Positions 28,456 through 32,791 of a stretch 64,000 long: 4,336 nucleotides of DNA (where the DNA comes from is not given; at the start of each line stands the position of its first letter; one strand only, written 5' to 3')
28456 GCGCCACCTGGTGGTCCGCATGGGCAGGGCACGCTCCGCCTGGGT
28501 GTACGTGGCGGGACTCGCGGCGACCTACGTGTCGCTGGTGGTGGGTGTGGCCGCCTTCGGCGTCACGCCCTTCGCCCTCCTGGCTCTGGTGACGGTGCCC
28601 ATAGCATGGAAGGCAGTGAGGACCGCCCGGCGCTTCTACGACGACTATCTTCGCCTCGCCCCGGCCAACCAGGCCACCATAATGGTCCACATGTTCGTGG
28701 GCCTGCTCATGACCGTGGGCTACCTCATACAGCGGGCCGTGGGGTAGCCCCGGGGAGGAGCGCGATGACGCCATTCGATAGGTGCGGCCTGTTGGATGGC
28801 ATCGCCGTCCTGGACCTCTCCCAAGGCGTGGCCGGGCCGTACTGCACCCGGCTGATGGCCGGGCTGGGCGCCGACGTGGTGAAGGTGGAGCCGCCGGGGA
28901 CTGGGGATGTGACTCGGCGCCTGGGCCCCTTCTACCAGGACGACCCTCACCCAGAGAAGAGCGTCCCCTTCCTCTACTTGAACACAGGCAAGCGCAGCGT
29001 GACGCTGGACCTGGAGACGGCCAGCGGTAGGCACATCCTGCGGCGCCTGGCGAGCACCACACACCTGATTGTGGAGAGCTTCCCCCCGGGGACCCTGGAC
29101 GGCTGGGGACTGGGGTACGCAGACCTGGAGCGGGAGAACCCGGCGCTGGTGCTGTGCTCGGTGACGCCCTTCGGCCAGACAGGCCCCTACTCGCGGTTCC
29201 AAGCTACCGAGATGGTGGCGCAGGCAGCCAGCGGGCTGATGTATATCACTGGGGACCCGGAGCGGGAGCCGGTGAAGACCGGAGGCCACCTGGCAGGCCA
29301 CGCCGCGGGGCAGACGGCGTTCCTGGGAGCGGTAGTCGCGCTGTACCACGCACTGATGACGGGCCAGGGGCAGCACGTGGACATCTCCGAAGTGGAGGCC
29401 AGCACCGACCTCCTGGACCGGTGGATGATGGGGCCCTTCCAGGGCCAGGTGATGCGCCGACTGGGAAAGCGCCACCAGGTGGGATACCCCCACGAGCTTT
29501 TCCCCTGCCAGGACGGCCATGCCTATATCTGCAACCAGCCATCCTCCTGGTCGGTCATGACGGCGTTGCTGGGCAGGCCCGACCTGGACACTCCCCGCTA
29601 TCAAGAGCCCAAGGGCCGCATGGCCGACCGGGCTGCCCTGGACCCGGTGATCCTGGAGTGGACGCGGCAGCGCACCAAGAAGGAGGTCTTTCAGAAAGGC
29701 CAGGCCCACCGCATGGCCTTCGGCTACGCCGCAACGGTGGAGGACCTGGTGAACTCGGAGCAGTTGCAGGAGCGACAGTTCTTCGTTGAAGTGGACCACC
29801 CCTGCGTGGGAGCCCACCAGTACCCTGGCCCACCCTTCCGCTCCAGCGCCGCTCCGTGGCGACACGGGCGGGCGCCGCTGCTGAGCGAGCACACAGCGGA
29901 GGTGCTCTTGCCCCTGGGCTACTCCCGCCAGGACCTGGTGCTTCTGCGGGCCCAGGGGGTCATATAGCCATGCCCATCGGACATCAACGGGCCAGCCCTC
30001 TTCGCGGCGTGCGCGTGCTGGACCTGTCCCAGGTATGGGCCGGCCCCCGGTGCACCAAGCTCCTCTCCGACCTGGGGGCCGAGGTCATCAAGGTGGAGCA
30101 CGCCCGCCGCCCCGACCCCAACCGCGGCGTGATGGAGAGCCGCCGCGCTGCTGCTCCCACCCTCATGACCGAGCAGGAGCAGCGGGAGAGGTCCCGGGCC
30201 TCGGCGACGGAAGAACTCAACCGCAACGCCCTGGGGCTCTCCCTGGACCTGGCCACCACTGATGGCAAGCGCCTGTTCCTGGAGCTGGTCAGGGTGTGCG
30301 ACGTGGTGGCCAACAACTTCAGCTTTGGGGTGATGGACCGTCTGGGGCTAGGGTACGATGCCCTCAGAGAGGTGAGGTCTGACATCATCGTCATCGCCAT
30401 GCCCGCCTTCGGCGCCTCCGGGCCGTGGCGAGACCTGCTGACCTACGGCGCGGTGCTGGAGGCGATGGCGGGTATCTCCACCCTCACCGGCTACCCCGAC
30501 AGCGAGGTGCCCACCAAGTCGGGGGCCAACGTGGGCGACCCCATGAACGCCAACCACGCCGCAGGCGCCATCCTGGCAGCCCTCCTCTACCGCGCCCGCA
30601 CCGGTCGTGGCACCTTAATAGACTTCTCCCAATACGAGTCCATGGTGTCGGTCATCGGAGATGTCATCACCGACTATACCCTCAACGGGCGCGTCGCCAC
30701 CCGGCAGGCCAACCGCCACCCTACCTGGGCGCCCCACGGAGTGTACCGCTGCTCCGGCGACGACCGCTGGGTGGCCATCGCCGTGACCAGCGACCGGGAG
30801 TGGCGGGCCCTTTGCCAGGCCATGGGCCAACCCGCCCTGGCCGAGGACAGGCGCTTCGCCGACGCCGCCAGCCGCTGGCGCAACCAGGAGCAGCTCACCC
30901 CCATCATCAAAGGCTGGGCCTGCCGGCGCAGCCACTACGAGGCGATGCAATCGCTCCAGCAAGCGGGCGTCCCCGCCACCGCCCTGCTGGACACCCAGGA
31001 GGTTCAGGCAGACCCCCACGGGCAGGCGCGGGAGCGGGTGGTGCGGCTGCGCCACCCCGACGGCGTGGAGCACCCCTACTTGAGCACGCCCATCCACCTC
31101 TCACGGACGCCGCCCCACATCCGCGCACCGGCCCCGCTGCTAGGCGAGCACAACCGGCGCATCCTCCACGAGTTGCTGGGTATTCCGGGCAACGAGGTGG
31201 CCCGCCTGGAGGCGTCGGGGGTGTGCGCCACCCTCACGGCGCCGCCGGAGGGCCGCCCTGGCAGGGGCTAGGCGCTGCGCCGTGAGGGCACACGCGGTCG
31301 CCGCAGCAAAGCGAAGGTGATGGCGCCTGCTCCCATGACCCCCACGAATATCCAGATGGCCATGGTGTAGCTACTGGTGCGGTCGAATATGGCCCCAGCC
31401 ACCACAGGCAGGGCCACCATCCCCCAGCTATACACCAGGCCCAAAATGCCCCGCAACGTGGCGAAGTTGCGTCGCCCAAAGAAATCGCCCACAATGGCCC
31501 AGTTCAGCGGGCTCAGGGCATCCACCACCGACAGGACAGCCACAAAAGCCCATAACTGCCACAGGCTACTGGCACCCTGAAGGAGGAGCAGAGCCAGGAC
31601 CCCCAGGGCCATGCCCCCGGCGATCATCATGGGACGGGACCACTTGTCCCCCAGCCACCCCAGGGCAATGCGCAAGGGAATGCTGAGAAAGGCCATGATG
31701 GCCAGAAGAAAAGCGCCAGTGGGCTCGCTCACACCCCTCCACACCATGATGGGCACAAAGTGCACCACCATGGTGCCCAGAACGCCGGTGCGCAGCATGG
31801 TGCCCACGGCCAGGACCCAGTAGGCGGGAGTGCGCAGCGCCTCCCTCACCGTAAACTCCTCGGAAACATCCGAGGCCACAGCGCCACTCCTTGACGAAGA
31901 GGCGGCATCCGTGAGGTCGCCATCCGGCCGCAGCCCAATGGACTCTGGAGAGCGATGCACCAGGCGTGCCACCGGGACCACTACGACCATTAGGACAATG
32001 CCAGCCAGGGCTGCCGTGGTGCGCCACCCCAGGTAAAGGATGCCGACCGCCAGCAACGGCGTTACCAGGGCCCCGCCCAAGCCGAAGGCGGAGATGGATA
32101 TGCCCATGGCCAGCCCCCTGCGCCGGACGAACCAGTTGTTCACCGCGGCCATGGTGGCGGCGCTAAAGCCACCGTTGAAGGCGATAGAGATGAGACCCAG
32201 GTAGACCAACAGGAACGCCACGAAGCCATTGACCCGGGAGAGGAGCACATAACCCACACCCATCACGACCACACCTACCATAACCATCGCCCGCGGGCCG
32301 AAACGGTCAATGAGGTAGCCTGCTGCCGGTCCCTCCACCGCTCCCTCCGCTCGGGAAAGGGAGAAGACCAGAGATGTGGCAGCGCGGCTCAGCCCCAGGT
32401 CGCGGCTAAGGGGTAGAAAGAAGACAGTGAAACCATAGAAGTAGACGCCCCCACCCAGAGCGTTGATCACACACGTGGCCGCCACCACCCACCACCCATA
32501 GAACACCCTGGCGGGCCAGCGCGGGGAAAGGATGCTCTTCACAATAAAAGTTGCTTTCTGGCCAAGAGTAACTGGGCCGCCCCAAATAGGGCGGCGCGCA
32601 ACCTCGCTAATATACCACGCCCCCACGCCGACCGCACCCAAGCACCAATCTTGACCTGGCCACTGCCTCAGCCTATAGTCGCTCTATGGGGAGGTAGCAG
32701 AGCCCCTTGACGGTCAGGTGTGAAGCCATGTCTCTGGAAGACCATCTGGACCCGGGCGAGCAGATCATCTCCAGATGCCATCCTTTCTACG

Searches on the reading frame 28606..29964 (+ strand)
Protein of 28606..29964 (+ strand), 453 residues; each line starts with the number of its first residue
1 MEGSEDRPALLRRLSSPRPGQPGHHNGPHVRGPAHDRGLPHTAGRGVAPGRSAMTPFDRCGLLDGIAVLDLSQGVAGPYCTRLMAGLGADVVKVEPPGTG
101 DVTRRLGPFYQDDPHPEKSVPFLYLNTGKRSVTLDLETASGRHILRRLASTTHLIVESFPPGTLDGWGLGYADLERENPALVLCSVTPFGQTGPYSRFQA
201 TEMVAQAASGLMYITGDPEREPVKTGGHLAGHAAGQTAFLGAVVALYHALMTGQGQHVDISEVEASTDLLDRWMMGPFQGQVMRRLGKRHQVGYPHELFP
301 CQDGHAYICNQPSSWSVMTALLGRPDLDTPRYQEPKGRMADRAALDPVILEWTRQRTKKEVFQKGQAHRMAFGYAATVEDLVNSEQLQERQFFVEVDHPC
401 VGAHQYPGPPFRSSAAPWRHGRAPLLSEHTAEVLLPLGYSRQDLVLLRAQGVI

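Call 23: search_protein_families(library=pfam, proteins=[window:28606-29964:+], max_evalue=0.00001)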
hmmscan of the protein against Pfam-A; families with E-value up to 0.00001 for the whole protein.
window:28606-29964:+ (453 aa): 1 family
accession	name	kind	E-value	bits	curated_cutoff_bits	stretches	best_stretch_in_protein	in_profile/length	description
PF02515.22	CoA_transf_3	-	7.8e-100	335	23.3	1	63-430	1-366/366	CoA-transferase family III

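Call 66: search_protein_families(library=ncbifam, proteins=[window:28765-29964:+], max_evalue=1e-10)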
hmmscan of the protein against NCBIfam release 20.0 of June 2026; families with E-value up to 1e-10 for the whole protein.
window:28765-29964:+ (400 aa): 7 families
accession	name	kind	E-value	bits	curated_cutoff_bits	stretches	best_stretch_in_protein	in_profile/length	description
NF003809.0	PRK05398.1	subfamily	1.3e-68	231.5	442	2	10-215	5-206/416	formyl-CoA transferase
NF052585.1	SucGlutTfsCaiB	equivalog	1.1e-65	221.8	750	1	10-384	8-388/394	succinate--glutarate CoA-transferase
NF041294.1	Scnl_mescCoAtase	equivalog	2.2e-64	218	700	1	9-381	3-380/381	succinyl-CoA:mesaconate CoA-transferase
TIGR03253.1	oxalate_frc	equivalog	5.1e-64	216.5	504.2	2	10-213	4-203/416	formyl-CoA transferase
NF008511.0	PRK11430.1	equivalog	1.8e-52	178.7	522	1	5-362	5-355/381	CoA:oxalate CoA-transferase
NF002914.1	PRK03525.1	equivalog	2e-28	99.5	413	1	6-400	6-397/400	L-carnitine CoA-transferase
TIGR04253.1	mesacon_CoA_iso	equivalog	1.4e-18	67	725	1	8-215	1-200/403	2-methylfumaryl-CoA isomerase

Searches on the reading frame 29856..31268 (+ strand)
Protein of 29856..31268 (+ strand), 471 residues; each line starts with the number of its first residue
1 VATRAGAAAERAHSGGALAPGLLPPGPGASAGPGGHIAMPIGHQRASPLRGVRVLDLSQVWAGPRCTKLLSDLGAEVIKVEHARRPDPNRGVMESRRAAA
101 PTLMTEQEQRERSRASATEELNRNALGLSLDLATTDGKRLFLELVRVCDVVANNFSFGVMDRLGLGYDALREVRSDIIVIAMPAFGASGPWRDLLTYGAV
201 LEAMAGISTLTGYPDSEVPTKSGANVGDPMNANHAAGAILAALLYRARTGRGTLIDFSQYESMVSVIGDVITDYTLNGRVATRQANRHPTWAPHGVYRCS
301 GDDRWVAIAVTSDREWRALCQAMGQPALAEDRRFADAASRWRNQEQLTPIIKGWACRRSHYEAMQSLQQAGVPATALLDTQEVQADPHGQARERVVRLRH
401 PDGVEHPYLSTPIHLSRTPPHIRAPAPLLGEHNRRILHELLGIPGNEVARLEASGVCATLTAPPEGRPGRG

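Call 23: search_protein_families(library=pfam, proteins=[window:29856-31268:+], max_evalue=0.00001)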
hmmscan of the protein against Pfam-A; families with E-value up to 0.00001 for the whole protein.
window:29856-31268:+ (471 aa): 1 family
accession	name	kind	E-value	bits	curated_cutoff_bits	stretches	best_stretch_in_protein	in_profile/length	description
PF02515.22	CoA_transf_3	-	9.1e-111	370.9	23.3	1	49-433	1-366/366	CoA-transferase family III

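Call 66: search_protein_families(library=ncbifam, proteins=[window:29985-31268:+], max_evalue=1e-10)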
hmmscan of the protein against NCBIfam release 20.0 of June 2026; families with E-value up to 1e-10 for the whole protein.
window:29985-31268:+ (428 aa): 7 families
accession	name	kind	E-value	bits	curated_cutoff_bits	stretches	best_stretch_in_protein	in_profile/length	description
NF052585.1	SucGlutTfsCaiB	equivalog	3.5e-72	243.2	750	1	3-397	5-388/394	succinate--glutarate CoA-transferase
NF041294.1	Scnl_mescCoAtase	equivalog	4.8e-71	239.9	700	1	6-394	4-380/381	succinyl-CoA:mesaconate CoA-transferase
NF003809.0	PRK05398.1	subfamily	2.2e-67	227.4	442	1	4-413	3-415/416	formyl-CoA transferase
TIGR03253.1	oxalate_frc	equivalog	5.4e-66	223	504.2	2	4-219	2-202/416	formyl-CoA transferase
NF008511.0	PRK11430.1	equivalog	9e-55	186.3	522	1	4-396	8-378/381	CoA:oxalate CoA-transferase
NF002914.1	PRK03525.1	equivalog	4.9e-31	108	413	1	5-414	9-397/400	L-carnitine CoA-transferase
TIGR04253.1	mesacon_CoA_iso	equivalog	6.4e-21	74.8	725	1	6-415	3-401/403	2-methylfumaryl-CoA isomerase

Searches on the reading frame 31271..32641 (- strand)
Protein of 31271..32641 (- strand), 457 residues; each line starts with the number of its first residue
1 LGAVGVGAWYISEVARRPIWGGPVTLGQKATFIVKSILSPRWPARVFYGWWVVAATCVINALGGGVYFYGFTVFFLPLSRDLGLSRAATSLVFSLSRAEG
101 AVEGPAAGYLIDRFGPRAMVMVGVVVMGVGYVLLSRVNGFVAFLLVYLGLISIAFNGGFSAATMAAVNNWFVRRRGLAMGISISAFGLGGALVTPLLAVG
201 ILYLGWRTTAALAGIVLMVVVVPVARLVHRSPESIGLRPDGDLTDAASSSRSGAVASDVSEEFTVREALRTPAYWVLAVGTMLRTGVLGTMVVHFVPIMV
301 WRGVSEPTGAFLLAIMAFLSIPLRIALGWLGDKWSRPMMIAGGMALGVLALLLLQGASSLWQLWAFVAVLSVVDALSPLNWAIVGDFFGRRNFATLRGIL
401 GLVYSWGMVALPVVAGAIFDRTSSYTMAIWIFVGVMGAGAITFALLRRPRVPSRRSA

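Call 24: search_protein_families(library=pfam, proteins=[window:31271-32641:-], max_evalue=0.00001)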
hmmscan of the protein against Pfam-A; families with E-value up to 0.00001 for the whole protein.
window:31271-32641:- (457 aa): 1 family
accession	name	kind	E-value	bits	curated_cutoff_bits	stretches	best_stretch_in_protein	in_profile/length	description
PF07690.21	MFS_1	-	3.2e-42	145.1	33.4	2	69-368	10-303/347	Major Facilitator Superfamily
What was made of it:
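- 31268..32641 (-): MFS transporter of the oxalate/formate-antiporter or L-lactate type, convergent with CoAT4. Call 24.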

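Call 66: search_protein_families(library=ncbifam, proteins=[window:31271-32641:-], max_evalue=1e-10)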
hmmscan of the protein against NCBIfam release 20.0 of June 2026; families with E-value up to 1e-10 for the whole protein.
window:31271-32641:- (457 aa): 7 families
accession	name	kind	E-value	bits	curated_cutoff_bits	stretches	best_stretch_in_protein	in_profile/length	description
NF049980.1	SfMCT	equivalog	4.8e-48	163.7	320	1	50-433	2-376/378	L-lactate MFS transporter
TIGR00890.1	2A0111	subfamily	6.7e-36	124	374.85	1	50-418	2-354/377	oxalate/formate antiport family MFS transporter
TIGR04259.1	oxa_formateAnti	equivalog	1.7e-25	89.7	335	1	50-436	2-381/405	oxalate/formate MFS antiporter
TIGR00893.1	2A0114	subfamily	3.4e-21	75.6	395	1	78-442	20-394/399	D-galactonate transporter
TIGR00892.1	2A0113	subfamily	8.3e-20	70.9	586.1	1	43-432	11-406/455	monocarboxylate transporter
NF038246.1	bile_salt_MFS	equivalog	2.3e-19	69.6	400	1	48-435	2-391/408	conjugated bile salt MFS transporter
TIGR00881.1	2A0104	subfamily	1e-17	64.2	407.75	1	81-333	31-278/379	phosphoglycerate transporter protein PgtP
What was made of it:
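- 31268..32641 (-): Call 66 (SfMCT 4.8e-48, below cutoff).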
